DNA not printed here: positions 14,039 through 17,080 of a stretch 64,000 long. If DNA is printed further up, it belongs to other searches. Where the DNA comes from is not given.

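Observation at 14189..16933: Single 915-aa polypeptide fusing a crotonyl-CoA carboxylase/reductase-like enoyl reductase to a crotonase-fold hydratase, with a ~200-aa insertion in the reductase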

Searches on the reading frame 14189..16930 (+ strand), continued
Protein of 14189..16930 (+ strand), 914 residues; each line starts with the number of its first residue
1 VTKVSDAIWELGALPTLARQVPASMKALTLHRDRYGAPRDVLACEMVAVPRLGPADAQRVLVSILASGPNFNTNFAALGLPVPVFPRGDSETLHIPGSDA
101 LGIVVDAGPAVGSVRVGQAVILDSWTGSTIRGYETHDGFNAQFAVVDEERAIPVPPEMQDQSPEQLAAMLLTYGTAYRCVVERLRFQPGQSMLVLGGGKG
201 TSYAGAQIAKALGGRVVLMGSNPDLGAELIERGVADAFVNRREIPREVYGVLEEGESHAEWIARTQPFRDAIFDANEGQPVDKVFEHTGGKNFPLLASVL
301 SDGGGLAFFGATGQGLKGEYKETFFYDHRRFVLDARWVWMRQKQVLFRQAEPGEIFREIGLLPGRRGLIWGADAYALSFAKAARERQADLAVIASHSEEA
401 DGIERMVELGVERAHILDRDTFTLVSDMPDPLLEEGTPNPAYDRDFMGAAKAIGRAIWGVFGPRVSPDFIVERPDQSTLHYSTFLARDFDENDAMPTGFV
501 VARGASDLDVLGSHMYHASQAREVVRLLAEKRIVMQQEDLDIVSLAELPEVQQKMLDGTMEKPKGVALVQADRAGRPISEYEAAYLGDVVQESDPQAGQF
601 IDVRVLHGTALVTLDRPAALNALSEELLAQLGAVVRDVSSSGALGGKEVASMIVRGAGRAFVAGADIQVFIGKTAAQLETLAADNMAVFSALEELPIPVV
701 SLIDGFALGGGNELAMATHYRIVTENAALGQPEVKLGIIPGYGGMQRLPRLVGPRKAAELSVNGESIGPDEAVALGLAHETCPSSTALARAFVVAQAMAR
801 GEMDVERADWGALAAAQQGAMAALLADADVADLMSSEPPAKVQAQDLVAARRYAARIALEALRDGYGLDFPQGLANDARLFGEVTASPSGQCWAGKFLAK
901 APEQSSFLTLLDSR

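Call 43: fold_search(model_id=the predicted structure, library=pdb)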
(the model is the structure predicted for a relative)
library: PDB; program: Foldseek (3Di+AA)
matches with E <= 10: 2000; with E <= 0.001: 1201
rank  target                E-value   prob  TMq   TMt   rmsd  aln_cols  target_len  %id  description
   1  6eqo_A                8.0e-35  1.00  0.52  0.27   5.3       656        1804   23  Tri-functional propionyl-CoA synthase of Erythrobacter sp. NAP1 with bound NADP+ and phosphomethylphosphonic acid aden (released 2018-10-24)
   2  6eqo_B                3.4e-34  1.00  0.52  0.27   3.9       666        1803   22  Tri-functional propionyl-CoA synthase of Erythrobacter sp. NAP1 with bound NADP+ and phosphomethylphosphonic acid aden (released 2018-10-24)
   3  4gi2_A                1.3e-25  1.00  0.37  0.75   8.2       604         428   20  Crotonyl-CoA Carboxylase/Reductase (released 2013-08-14)
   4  4gi2_B                1.4e-24  1.00  0.37  0.76   8.0       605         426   20  Crotonyl-CoA Carboxylase/Reductase (released 2013-08-14)
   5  4y0k                  5.1e-24  1.00  0.36  0.79   7.4       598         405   20  Structure of crotonyl-CoA carboxylase/reductase AntE in complex with NADP (released 2015-09-23)
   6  4y1b                  1.4e-23  1.00  0.36  0.79   7.5       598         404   20  Structure of crotonyl-CoA carboxylase/reductase AntE V350A in complex with NADP (released 2015-09-23)
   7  9kva_A                2.4e-23  1.00  0.37  0.79   7.7       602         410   19  ECR CK PROTEIN (released 2025-12-10)
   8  3krt_A                1.8e-21  1.00  0.35  0.69   8.5       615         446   18  CRYSTAL STRUCTURE OF putative crotonyl CoA reductase from Streptomyces coelicolor A3(2) (released 2009-12-15)
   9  3pea_F                2.8e-21  1.00  0.25  0.86   7.8       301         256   30  Crystal structure of enoyl-CoA hydratase from Bacillus anthracis str. 'Ames Ancestor' (released 2010-11-03)
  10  3pea_A                5.7e-21  1.00  0.25  0.85   9.2       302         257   30  Crystal structure of enoyl-CoA hydratase from Bacillus anthracis str. 'Ames Ancestor' (released 2010-11-03)
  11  3hzz_B                6.0e-21  1.00  0.35  0.68   8.5       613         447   18  2.4 Angstrom Crystal Structure of Streptomyces collinus crotonyl CoA carboxylase/reductase (released 2010-07-21)
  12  3krt_D                9.9e-21  1.00  0.35  0.69   8.5       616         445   18  CRYSTAL STRUCTURE OF putative crotonyl CoA reductase from Streptomyces coelicolor A3(2) (released 2009-12-15)
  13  4a0s_A                2.7e-20  1.00  0.35  0.68   8.2       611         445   18  STRUCTURE OF THE 2-OCTENOYL-COA CARBOXYLASE REDUCTASE CINF IN COMPLEX WITH NADP AND 2-OCTENOYL-COA (released 2011-12-07)
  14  6na3_D                2.8e-20  1.00  0.34  0.68   8.6       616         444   17  Crystal Structure of Apo-form of ECR (released 2019-12-11)
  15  3krt_C                3.0e-20  1.00  0.35  0.68   8.5       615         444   18  CRYSTAL STRUCTURE OF putative crotonyl CoA reductase from Streptomyces coelicolor A3(2) (released 2009-12-15)
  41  5zai_A                3.3e-18  1.00  0.22  0.75  17.1       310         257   27  Crystal structure of 3-Hydroxypropionyl-CoA dehydratase from Metallosphaera sedula (released 2018-08-01)
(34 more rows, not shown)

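Call 53: search_solved_structures(query=L061:12716-14330:+, max_evalue=10)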
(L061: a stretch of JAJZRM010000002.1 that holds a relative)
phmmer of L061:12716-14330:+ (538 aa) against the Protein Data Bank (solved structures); distinct sequences matched with E-value up to 10: 0.

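Call 54: search_protein_families(library=pfam, proteins=[L061:12716-14329:+, L061:14330-15991:+, L061:15992-17710:+], max_evalue=1)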
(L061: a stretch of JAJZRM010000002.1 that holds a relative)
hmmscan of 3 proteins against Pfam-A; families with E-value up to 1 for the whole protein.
L061:12716-14329:+ (538 aa): 1 family
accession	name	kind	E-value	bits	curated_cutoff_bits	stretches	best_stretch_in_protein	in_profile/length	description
PF13432.12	TPR_16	-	0.031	15.2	32.7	1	281-323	2-40/65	Tetratricopeptide repeat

L061:14330-15991:+ (554 aa): 5 families
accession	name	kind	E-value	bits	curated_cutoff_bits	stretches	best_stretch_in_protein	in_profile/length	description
PF00106.31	adh_short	-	7.5e-33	114.1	26.6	2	3-205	1-185/195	short chain dehydrogenase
PF13561.12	adh_short_C2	-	1.1e-26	94.3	27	2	12-232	6-208/236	Enoyl-(Acyl carrier protein) reductase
PF08659.16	KR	-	1.1e-08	35.7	22.6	1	5-125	3-117/180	KR domain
PF03807.23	F420_oxidored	-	0.039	15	21.6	1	4-65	2-61/94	NADP oxidoreductase coenzyme F420-dependent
PF02737.24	3HCDH_N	-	0.23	11.8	22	0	5-50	2-46/180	3-hydroxyacyl-CoA dehydrogenase, NAD binding domain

L061:15992-17710:+ (573 aa): 4 families
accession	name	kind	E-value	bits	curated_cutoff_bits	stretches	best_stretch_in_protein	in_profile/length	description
PF00106.31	adh_short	-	1.1e-31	110.3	26.6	1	5-211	1-184/195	short chain dehydrogenase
PF13561.12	adh_short_C2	-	1.2e-23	84.4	27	1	63-211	37-179/236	Enoyl-(Acyl carrier protein) reductase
PF08659.16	KR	-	4.1e-05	24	22.6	1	8-138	4-117/180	KR domain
PF17853.6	GGDEF_2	-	0.093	13.4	24.5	0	464-517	33-86/116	GGDEF-like domain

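Call 65: find_homologous_proteins(query=L061:12716-17710:+, max_evalue=1e-20)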
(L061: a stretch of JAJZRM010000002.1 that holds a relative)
Query L061:12716-17710:+ (1665 aa): 107 proteins with E <= 1e-20 among 8000 candidates.
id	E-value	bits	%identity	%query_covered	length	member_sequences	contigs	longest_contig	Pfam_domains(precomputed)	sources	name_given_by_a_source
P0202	0.0e+0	3319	89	100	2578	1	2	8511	PF08659.17,PF00107.33,PF13561.13,PF00378.26,PF00106.32,PF16113.11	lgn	-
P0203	0.0e+0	2904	78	100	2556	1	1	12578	PF08659.17,PF00107.33,PF13561.13,PF00378.26,PF00106.32,PF16113.11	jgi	jgi:enoyl-CoA hydratase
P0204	0.0e+0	2880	77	100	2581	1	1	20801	PF08659.17,PF00107.33,PF13561.13,PF00378.26,PF00106.32,PF16113.11,PF08240.18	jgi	jgi:enoyl-CoA hydratase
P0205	0.0e+0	2796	75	100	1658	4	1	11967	PF08659.17,PF13561.13,PF00106.32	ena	-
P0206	0.0e+0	2790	75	100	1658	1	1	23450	PF08659.17,PF13561.13,PF00106.32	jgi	-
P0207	0.0e+0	2789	75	100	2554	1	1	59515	PF08659.17,PF00107.33,PF13561.13,PF00378.26,PF00106.32,PF16113.11,PF08240.18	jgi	-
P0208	0.0e+0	2788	75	100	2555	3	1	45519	PF08659.17,PF00107.33,PF13561.13,PF00378.26,PF00106.32,PF16113.11,PF08240.18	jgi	jgi:enoyl-CoA hydratase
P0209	0.0e+0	2784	75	100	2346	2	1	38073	PF08659.17,PF00107.33,PF13561.13,PF00378.26,PF00106.32,PF16113.11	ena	-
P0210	0.0e+0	2779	75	100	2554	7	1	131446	PF08659.17,PF00107.33,PF13561.13,PF00378.26,PF00106.32,PF16113.11,PF08240.18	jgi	jgi:enoyl-CoA hydratase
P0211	0.0e+0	2776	75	100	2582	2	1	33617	PF08659.17,PF00107.33,PF13561.13,PF00378.26,PF00106.32,PF16113.11,PF08240.18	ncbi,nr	ncbi:MAG: SDR family NAD(P)-dependent oxidoreductase [Deltaproteobacteria bacterium]|nr:SDR family N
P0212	0.0e+0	2774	75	100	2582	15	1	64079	PF08659.17,PF00107.33,PF13561.13,PF00378.26,PF00106.32,PF16113.11,PF08240.18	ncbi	-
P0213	0.0e+0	2773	75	100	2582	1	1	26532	PF08659.17,PF00107.33,PF13561.13,PF00378.26,PF00106.32,PF16113.11,PF08240.18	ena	-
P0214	0.0e+0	2771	75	100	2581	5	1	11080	PF08659.17,PF00107.33,PF13561.13,PF00378.26,PF00106.32,PF16113.11,PF08240.18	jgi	-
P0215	0.0e+0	2770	75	100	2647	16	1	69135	PF08659.17,PF00107.33,PF13561.13,PF00378.26,PF00106.32,PF16113.11,PF13602.13,PF08240.18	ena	-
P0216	0.0e+0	2767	75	100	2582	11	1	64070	PF08659.17,PF00107.33,PF13561.13,PF00378.26,PF00106.32,PF16113.11,PF08240.18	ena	-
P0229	0.0e+0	2715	74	100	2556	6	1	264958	PF08659.17,PF00107.33,PF13561.13,PF00378.26,PF00106.32,PF16113.11,PF08240.18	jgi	jgi:enoyl-CoA hydratase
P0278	0.0e+0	2074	59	99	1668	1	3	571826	PF08659.17,PF13561.13,PF00106.32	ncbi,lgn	-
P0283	0.0e+0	2051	58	99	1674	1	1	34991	PF08659.17,PF13561.13,PF00106.32,PF01370.28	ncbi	ncbi:MAG: SDR family NAD(P)-dependent oxidoreductase [Gemmatimonadota bacterium]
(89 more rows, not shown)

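Call 82: predict_structure(alignment_id=A3)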
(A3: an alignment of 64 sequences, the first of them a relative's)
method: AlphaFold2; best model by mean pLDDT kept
length: 1123 residues; sequences in the alignment: 64
mean_pLDDT: 73.8   pTM: 0.55
mean pLDDT of the five models: 73.8, 72.7, 72.1, 72.1, 66.3
residues with pLDDT >= 90: 339; 70-90: 442; 50-70: 102; < 50: 240
segments of 3 or more residues with pLDDT < 50: 1-120, 152-157, 193-201, 241-259, 261-273, 450-467, 822-827, 1079-1115, 1120-1123
pLDDT, mean of each block of 10 residues (from residue 1): 23 22 26 30 31 35 38 30 37 34 26 36 72 78 85 49 86 90 89 48 73 86 82 77 37 37 43 58 81 76 55 59 73 83 78 85 89 84 81 90 90 87 85 64 58 37 48 78 88 93 91 88 82 90 91 76 83 59 74 93 93 89 90 87 89 87 81 76 87 91 91 93 93 93 93 91 94 92 91 88 95 87 49 78 83 84 94 89 94 83 86 91 93 94 93 91 92 80 86 81 90 88 90 93 88 60 82 66 30 43 36 48 48
secondary structure, 60 per line:
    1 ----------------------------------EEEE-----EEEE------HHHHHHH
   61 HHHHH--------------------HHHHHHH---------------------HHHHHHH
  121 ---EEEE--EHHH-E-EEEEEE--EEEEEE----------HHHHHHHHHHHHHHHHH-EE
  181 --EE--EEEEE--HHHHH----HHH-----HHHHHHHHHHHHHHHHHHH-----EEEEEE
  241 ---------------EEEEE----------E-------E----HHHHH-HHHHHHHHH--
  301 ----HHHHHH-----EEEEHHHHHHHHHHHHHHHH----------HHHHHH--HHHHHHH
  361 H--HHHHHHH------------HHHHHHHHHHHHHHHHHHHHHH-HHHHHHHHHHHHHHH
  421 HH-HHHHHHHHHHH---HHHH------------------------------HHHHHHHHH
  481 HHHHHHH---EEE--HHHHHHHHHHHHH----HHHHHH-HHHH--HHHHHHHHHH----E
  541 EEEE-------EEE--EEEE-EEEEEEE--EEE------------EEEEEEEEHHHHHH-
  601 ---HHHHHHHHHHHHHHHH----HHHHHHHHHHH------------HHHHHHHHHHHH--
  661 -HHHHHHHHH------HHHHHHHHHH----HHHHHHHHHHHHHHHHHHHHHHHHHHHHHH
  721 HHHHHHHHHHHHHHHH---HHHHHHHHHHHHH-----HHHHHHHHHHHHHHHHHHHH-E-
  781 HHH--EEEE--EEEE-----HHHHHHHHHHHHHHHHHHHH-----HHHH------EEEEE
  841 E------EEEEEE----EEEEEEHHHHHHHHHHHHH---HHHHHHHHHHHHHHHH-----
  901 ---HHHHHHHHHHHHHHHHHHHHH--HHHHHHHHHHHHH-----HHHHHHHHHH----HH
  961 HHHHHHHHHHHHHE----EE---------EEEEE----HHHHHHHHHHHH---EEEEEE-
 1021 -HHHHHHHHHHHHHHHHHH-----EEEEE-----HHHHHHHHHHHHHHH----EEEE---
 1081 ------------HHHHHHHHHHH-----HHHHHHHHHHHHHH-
elements in order (helices of 4 or more, strands of 3 or more residues): E35-38 E44-47 H54-65 H86-92 H114-120 E124-127 E137-142 E145-150 H161-177 E187-191 H194-198 H211-229 E235-240 E256-260 H284-288 H290-298 H305-310 E316-319 H320-335 H346-351 H354-361 H364-370 H383-404 H406-422 H424-434 H438-441 H472-487 E491-493 H496-508 H513-518 H520-523 H526-535 E540-544 E552-554 E557-560 E562-568 E571-573 E586-593 H594-599 H604-619 H624-634 H647-658 H662-670 H677-686 H691-736 H740-752 H758-777 E786-789 E792-795 H801-820 H826-829 E836-841 E848-853 E858-863 H864-876 H880-895 H904-924 H927-939 H945-954 H959-973 E990-994 H999-1010 E1014-1019 H1022-1039 E1045-1049 H1055-1069 E1074-1077 H1093-1103 H1109-1122

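Call 93: find_encoding_contigs(protein=P0278, flank=10000, max_places=1)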
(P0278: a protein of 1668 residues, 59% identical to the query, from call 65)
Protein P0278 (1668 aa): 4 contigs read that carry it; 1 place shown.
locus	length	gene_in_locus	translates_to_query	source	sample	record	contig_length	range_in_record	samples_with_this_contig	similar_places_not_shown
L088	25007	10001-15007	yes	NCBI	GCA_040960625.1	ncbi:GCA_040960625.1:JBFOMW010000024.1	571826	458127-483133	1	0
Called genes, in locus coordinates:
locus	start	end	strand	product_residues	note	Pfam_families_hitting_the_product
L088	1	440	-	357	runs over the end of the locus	PF04551:GcpE, PF26540:GcpE_C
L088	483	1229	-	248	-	PF02146:SIR2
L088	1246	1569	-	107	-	PF02036:SCP2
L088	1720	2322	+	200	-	PF01121:CoaE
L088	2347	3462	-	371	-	PF05222:AlaDh_PNT_N, PF01262:AlaDh_PNT_C, PF02826:2-Hacid_dh_C (weak), PF03446:NAD_binding_2 (weak)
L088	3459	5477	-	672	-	PF02629:CoA_binding, PF13380:CoA_binding_2, PF13607:Succ_CoA_lig, PF19045:Ligase_CoA_2, PF13549:ATP-grasp_5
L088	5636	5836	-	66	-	PF00313:CSD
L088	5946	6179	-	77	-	-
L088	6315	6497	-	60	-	-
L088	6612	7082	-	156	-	PF03061:4HBT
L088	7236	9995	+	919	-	PF00107:ADH_zinc_N (weak), PF00378:ECH_1, PF16113:ECH_2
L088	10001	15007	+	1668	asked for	PF00106:adh_short, PF08659:KR (weak), PF13561:adh_short_C2, PF00106:adh_short, PF08659:KR (weak), PF13561:adh_short_C2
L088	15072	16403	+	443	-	PF01654:Cyt_bd_oxida_I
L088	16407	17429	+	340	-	PF02322:Cyt_bd_oxida_II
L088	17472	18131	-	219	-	-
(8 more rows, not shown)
